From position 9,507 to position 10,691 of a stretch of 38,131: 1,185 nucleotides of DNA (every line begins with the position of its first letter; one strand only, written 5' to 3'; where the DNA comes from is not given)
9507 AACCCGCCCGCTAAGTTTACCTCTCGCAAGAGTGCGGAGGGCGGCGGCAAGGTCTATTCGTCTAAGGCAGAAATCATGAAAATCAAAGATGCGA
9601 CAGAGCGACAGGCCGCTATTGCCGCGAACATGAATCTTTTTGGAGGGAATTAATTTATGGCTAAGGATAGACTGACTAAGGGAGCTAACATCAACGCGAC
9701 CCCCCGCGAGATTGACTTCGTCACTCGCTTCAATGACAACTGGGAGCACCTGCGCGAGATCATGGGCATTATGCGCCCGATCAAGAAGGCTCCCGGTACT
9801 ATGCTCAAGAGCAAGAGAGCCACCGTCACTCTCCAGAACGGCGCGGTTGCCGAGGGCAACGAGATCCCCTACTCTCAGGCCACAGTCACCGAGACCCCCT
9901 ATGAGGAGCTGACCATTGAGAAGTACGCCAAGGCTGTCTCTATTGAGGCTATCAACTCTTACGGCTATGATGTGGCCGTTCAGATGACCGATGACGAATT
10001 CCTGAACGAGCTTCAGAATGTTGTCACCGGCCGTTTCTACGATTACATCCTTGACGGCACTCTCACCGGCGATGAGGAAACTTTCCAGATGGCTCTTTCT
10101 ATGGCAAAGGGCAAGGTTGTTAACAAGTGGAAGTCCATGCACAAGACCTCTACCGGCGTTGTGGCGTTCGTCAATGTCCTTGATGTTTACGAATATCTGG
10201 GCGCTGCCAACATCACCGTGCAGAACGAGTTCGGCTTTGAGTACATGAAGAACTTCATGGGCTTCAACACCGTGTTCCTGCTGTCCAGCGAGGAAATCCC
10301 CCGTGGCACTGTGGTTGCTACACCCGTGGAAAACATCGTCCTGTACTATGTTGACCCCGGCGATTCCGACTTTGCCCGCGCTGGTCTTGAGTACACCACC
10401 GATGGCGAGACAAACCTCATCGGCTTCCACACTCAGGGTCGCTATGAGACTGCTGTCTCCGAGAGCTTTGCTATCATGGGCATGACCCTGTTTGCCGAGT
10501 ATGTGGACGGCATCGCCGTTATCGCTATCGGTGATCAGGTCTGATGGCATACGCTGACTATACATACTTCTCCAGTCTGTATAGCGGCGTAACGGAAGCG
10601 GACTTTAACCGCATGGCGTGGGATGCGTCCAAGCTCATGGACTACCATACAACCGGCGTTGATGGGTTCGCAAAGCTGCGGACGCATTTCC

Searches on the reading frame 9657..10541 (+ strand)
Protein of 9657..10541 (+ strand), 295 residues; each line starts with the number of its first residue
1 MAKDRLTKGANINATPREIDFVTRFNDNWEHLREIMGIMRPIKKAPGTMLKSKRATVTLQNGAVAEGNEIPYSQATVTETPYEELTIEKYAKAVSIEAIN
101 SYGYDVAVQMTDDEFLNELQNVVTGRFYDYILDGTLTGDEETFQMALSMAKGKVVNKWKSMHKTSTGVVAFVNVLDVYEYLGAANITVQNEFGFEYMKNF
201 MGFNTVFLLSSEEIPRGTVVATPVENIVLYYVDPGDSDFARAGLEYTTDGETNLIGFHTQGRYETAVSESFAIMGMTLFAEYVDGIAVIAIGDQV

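Call 33: search_protein_families(library=phrogs, max_evalue=0.00001, proteins=[window:9657-10541:+])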
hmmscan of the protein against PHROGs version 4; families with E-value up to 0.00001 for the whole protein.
window:9657-10541:+ (295 aa): 1 family
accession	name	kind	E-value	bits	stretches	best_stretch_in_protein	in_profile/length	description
phrog_544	-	head and packaging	1.7e-39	137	1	27-291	20-273/282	major head protein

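Call 102: search_dna_similar(collection=phages, mode=protein, query=window:9657-10541:+, max_evalue=1e-20, max_rows=60)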
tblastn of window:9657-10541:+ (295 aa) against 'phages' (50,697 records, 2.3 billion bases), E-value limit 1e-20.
Records with a match: 65; places in all: 66; records where one place covers at least 80% of the query: 61.
Best place of each record, by identity: 60-80% 10; <60% 55.
By first word of the organism name: Streptococcus 36; Bacteriophage 12; Enterococcus 9; Lactobacillus 3; Dulem 2; Flavonifractor 1; Dorea 1; Butyrivibrio 1.
By host as written in the record: - 12; Enterococcus faecalis 7; Lactobacillus fermentum 2; Streptococcus pasteurianus DA586 2; Streptococcus parauberis KCTC_11537 2; Streptococcus pyogenes MGAS315 2; Streptococcus pyogenes 2; Varecia variegata 1; and 35 more.
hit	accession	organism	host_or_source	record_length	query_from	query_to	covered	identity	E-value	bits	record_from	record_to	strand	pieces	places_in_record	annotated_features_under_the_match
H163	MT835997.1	Bacteriophage sp.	human fecal samples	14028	2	291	98%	73.1%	9e-135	426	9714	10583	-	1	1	record has no annotation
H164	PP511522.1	Dulem virus 35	Varecia variegata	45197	2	294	99%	72.1%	2e-132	419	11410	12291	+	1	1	major capsid protein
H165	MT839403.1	Bacteriophage sp.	human fecal samples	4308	2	291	98%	64.9%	2e-124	391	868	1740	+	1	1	record has no annotation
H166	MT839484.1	Bacteriophage sp.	human fecal samples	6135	2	262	88%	70.1%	5e-121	386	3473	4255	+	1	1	record has no annotation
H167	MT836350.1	Bacteriophage sp.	human fecal samples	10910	41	288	84%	73.8%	1e-113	365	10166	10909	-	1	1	record has no annotation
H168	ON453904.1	Flavonifractor phage Chenonceau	Flavonifractor plautii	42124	3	291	98%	58.5%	3e-107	347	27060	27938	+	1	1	major head protein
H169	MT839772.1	Bacteriophage sp.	human fecal samples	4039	2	240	81%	70.7%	5e-105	338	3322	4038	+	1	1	record has no annotation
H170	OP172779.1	Dorea phage DO134P1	Dorea sp. 000433215 DA134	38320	2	292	99%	55.7%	5e-99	323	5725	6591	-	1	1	hypothetical protein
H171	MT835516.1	Bacteriophage sp.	human fecal samples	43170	1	291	99%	53.6%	5e-102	332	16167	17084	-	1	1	record has no annotation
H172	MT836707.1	Bacteriophage sp.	human fecal samples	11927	2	291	98%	53.4%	2e-95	313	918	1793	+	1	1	record has no annotation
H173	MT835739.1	Bacteriophage sp.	human fecal samples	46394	107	288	62%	76.4%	6e-84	280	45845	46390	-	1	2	record has no annotation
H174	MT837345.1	Bacteriophage sp.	human fecal samples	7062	123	288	56%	75.9%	4e-76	258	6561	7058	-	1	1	record has no annotation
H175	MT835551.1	Bacteriophage sp.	human fecal samples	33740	1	291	99%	40.2%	3e-53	192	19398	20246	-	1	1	record has no annotation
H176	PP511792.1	Dulem virus 33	Propithecus coquereli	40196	1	292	99%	38.8%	4e-51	186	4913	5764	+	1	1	major head protein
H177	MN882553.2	Butyrivibrio virus Ceridwen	Butyrivibrio fibrisolvens DSM 3071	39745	16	292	94%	37.9%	1e-40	155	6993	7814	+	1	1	putative head protein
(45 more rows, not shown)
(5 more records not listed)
